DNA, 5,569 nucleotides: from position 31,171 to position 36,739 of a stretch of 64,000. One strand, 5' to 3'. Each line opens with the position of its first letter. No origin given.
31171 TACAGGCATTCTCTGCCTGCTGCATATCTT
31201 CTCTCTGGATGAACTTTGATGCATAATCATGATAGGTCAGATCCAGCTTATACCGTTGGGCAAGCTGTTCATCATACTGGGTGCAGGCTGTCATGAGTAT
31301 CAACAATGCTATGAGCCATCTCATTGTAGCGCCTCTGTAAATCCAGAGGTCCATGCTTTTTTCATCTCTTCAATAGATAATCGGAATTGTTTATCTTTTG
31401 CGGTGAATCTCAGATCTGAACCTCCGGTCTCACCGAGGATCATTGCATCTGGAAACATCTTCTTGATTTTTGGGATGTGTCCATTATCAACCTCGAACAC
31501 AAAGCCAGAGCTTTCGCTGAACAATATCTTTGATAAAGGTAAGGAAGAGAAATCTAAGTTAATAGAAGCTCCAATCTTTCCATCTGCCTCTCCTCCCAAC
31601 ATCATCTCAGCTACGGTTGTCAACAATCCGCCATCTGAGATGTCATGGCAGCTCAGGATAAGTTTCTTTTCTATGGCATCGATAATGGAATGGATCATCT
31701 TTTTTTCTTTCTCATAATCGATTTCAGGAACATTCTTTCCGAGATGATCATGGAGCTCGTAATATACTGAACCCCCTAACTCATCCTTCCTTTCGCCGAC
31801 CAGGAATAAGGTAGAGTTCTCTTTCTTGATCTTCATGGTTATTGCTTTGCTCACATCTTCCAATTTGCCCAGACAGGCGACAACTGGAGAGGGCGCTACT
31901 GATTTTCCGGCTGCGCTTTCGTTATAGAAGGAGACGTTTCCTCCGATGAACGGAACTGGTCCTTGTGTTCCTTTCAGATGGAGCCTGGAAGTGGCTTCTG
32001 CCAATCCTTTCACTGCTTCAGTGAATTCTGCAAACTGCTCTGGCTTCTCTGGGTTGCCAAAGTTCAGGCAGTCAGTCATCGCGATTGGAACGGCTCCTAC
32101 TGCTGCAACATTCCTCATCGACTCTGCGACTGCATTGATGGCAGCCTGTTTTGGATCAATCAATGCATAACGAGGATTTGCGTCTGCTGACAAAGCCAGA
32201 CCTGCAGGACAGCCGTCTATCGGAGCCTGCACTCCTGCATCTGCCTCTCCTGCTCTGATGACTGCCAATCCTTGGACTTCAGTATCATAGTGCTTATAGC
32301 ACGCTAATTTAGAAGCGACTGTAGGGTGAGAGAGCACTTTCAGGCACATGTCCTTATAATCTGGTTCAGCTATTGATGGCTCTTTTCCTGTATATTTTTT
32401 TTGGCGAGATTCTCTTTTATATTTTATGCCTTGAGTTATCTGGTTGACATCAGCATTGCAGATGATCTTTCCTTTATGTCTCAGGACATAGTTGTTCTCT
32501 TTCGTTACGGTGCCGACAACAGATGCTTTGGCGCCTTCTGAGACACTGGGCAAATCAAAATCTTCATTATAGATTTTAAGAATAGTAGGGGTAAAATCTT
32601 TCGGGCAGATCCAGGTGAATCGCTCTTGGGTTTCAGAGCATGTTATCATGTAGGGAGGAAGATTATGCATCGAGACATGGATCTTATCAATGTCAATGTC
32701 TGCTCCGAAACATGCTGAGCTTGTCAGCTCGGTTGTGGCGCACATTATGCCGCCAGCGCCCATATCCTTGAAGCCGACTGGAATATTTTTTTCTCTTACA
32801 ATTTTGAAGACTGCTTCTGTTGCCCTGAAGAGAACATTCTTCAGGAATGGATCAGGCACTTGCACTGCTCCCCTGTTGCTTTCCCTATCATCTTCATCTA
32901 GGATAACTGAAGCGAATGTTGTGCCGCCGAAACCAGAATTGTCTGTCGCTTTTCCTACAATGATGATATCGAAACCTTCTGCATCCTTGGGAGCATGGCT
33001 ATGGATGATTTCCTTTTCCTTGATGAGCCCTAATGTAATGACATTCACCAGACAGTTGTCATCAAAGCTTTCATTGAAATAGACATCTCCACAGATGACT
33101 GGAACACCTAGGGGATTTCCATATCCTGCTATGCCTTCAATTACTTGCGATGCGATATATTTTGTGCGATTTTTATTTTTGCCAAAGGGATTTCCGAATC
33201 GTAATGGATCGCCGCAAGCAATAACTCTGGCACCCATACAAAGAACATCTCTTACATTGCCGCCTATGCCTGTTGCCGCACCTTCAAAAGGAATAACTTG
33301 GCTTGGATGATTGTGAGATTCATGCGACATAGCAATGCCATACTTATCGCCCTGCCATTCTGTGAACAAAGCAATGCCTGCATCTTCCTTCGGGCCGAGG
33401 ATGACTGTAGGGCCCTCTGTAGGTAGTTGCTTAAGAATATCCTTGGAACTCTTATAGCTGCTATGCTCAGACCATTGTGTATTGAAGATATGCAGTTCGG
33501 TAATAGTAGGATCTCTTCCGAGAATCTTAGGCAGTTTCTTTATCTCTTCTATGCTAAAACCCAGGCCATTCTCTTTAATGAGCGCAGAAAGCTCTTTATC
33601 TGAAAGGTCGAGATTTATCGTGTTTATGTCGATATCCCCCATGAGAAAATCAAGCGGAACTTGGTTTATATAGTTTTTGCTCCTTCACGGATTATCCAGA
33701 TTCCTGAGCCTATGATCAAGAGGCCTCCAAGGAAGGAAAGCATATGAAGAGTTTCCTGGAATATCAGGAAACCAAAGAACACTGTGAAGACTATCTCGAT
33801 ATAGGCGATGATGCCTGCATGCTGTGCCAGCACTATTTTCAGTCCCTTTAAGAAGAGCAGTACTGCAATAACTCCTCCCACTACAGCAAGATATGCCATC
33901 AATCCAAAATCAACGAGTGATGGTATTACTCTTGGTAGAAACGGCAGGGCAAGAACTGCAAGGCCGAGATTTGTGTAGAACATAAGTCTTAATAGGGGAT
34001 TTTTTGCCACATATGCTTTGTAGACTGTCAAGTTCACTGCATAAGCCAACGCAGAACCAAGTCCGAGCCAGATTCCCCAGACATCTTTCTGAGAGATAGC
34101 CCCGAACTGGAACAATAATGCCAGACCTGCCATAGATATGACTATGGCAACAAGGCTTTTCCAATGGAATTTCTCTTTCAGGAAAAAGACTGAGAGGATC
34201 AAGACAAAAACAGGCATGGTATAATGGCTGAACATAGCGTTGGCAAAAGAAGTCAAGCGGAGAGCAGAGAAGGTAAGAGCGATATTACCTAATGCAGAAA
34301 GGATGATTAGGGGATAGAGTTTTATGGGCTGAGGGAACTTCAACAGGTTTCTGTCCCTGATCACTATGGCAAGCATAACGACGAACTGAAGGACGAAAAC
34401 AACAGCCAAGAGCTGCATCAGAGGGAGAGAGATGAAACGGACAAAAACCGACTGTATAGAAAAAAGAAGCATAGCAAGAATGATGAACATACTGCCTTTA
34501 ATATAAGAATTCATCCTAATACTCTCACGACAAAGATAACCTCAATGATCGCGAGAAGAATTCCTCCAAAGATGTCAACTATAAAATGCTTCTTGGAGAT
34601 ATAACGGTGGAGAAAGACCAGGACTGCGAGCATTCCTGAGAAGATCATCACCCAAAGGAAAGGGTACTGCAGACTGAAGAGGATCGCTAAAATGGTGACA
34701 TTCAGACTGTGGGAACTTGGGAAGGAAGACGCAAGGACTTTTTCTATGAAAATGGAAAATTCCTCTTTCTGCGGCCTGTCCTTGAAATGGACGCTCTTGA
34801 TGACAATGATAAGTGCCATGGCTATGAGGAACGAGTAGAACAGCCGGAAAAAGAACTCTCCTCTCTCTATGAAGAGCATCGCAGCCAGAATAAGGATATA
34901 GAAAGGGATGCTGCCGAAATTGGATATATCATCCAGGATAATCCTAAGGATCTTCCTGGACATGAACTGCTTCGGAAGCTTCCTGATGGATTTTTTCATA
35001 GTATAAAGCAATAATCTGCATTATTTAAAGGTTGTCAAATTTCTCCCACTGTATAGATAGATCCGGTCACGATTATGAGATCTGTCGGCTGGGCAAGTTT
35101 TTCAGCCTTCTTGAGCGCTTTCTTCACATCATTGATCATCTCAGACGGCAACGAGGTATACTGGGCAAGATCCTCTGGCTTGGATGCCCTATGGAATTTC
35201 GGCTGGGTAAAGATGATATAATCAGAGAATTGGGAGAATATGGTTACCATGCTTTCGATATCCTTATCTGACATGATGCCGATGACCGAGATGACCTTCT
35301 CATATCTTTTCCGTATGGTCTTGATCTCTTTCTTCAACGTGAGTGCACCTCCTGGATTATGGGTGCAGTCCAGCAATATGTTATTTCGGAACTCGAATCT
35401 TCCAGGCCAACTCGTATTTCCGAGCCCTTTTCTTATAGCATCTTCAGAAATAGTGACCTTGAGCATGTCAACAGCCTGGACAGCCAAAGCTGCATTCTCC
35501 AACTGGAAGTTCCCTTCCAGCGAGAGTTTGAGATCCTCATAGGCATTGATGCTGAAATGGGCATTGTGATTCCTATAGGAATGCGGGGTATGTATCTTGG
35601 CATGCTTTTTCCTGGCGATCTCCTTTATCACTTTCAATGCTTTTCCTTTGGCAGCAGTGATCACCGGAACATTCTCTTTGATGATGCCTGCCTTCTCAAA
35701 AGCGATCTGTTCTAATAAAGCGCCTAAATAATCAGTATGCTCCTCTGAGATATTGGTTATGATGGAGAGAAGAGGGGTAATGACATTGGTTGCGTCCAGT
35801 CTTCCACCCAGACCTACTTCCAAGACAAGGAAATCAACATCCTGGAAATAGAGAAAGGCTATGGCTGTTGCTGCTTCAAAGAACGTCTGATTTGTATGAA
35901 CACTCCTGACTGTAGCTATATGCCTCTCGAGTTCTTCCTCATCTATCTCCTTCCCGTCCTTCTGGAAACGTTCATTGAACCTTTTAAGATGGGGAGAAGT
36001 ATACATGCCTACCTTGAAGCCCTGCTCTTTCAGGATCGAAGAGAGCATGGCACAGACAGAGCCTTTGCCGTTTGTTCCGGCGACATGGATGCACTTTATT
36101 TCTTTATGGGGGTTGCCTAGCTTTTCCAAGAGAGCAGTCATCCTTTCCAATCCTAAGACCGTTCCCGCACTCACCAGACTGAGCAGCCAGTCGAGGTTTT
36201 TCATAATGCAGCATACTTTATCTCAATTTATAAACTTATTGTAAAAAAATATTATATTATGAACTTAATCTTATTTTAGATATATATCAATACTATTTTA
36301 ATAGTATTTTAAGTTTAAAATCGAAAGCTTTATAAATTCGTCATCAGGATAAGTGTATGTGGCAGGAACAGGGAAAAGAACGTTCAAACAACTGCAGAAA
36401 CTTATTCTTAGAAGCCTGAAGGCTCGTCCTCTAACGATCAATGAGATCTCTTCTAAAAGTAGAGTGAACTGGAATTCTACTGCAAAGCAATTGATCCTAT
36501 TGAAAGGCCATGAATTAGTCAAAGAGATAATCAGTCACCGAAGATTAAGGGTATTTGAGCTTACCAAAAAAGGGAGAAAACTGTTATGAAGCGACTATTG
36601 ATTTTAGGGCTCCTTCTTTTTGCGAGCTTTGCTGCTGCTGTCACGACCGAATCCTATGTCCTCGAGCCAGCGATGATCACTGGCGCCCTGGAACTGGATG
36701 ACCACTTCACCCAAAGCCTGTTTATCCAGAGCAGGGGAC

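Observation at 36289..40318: Regulator, membrane-anchored HerA/VirB4-like ATPase, small membrane proteins and a pilin: a candidate surface or transfer apparatus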

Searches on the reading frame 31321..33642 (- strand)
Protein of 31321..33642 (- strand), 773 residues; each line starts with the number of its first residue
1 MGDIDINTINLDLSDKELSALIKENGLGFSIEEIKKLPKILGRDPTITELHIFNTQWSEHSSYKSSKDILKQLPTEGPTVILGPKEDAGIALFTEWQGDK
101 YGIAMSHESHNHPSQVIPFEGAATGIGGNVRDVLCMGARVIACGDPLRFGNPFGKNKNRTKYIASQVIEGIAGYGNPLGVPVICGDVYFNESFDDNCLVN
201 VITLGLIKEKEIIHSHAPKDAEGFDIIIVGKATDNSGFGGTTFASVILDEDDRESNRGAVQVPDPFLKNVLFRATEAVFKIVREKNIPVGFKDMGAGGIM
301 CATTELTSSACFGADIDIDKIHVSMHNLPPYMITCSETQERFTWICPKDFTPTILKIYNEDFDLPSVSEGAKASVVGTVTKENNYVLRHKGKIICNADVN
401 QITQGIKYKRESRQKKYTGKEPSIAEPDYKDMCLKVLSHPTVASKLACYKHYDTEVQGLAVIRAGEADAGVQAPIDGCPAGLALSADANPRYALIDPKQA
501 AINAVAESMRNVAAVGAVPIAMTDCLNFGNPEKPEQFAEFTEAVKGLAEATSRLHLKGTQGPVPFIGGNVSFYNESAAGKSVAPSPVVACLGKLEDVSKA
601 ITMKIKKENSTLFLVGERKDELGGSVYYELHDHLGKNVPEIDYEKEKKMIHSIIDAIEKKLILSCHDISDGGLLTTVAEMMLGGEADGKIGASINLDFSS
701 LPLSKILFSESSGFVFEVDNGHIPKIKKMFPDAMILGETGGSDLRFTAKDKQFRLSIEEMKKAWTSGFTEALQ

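Call 29: search_protein_families(library=pfam, proteins=[window:31321-33642:-], max_evalue=0.001)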
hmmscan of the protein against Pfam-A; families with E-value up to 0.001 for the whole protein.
window:31321-33642:- (773 aa): 3 families
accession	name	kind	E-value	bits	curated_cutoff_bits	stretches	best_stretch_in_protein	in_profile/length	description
PF00586.29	AIRS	-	5.7e-39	133.4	24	2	87-207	3-112/112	AIR synthase related protein, N-terminal domain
PF02769.27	AIRS_C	-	4.2e-31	108.7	23.1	2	226-389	6-155/156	AIR synthase related protein, C-terminal domain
PF18072.6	FGAR-AT_linker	-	6.5e-11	43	26.6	1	22-64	5-50/50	Formylglycinamide ribonucleotide amidotransferase linker domain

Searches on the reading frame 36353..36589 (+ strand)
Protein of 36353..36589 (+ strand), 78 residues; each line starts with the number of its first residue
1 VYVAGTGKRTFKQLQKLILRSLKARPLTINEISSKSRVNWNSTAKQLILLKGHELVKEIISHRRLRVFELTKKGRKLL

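Call 3: search_protein_families(library=pfam, proteins=[window:36353-36589:+], max_evalue=0.1)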
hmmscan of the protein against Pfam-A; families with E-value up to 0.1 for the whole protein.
window:36353-36589:+ (78 aa): 4 families
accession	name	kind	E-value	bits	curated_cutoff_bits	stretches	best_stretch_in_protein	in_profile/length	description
PF14947.12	HTH_45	-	0.00028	21.3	25.5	1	9-78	2-66/77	Winged helix-turn-helix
PF03297.21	Ribosomal_S25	-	0.03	15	28.8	1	14-68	44-98/101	S25 ribosomal protein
PF13655.11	RVT_N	-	0.046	14.5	28.1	1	8-35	29-56/83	N-terminal domain of reverse transcriptase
PF06015.17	Chordopox_A30L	-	0.053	13.8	25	0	55-76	31-52/71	Chordopoxvirus A30L protein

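Call 4: search_protein_families(library=ncbifam, proteins=[window:36353-36589:+], max_evalue=0.1)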
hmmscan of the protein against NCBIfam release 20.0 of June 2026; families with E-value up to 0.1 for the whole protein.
window:36353-36589:+ (78 aa): 5 families
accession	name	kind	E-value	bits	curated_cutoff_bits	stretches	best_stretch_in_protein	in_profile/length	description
NF053610.1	Sso10a_fam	subfamily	0.0006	19.8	60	1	18-78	10-64/64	Sso10a family chromatin protein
NF033789.1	repress_SdpR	subfamily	0.0038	17.1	100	1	16-58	11-53/79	autorepressor SdpR family transcription factor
NF053658.1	SSO5209_fam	equivalog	0.0039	16.9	140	1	16-78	5-67/81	SSO5209 family protein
NF033788.1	HTH_metalloreg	subfamily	0.039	13.8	55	1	18-58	16-57/77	metalloregulator ArsR/SmtB family transcription factor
NF053814.1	teico_TcaR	equivalog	0.06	13.4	170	1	15-76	40-106/151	MarR family transcriptional regulator TcaR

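Call 68: search_protein_families(library=padloc, proteins=[window:36353-36589:+], max_evalue=0.01)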
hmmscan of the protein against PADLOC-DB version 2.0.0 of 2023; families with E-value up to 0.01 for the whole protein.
window:36353-36589:+ (78 aa): 1 family
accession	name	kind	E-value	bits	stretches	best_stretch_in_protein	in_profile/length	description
PDLC01879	CARF3--CARF_TM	-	0.0033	15.1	1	14-78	157-217/222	-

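Call 69: search_protein_families(library=phrogs, proteins=[window:36353-36589:+], max_evalue=0.01)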
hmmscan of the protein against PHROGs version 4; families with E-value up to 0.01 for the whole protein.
window:36353-36589:+ (78 aa): 0 families
